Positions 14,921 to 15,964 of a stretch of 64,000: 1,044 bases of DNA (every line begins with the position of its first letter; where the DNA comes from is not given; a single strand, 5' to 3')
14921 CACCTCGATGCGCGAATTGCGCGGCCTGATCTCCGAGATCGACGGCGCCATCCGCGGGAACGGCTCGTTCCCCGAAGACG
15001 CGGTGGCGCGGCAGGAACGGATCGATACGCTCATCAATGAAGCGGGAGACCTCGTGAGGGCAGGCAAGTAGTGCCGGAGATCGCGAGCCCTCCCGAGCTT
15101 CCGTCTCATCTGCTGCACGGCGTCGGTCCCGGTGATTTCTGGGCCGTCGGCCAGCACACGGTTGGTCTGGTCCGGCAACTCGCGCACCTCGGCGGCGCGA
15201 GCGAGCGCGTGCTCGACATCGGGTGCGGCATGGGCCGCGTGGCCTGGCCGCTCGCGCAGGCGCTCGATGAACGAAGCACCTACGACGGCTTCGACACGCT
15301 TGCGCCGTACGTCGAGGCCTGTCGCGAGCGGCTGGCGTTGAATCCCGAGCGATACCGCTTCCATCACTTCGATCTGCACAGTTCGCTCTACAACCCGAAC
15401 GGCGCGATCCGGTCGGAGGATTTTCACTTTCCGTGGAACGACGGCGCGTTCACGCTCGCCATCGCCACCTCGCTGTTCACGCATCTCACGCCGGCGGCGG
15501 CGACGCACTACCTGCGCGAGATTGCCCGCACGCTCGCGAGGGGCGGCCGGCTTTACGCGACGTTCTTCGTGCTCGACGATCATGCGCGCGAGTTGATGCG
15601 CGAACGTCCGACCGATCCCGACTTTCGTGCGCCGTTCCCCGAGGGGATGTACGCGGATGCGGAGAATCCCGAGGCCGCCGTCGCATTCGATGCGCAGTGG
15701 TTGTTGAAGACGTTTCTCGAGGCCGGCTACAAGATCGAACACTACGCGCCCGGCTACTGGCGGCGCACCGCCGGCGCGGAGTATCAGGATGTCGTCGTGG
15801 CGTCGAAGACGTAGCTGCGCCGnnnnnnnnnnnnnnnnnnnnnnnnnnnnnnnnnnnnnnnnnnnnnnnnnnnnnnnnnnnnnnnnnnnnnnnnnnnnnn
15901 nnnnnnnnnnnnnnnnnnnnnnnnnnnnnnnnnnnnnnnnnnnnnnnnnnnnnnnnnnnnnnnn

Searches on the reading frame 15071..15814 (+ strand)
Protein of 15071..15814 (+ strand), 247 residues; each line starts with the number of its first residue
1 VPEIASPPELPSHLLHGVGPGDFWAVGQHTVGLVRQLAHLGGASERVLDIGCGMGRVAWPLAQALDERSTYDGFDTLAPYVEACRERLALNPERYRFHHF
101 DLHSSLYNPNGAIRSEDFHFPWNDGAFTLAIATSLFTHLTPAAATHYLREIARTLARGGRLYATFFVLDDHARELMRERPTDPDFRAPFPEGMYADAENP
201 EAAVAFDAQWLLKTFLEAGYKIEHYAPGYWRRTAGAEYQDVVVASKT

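Call 87: search_protein_families(library=pfam, proteins=[window:15071-15814:+], max_evalue=0.001)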
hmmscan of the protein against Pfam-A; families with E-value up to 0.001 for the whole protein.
window:15071-15814:+ (247 aa): 6 families
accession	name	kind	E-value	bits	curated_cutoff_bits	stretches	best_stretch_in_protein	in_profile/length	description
PF13649.12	Methyltransf_25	-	1.4e-12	48.5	27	1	47-159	1-97/97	Methyltransferase domain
PF08242.18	Methyltransf_12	-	1.1e-09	39.3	30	1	48-161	1-98/98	Methyltransferase domain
PF08241.18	Methyltransf_11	-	1.9e-09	38.5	21.2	1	48-162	1-94/95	Methyltransferase domain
PF13489.12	Methyltransf_23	-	1.2e-07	32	27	1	37-185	16-132/164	Methyltransferase domain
PF13847.12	Methyltransf_31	-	6.5e-07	29.6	27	1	44-170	4-116/145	Methyltransferase domain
PF05175.20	MTS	-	3.5e-05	24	23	1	33-106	23-94/170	Methyltransferase small domain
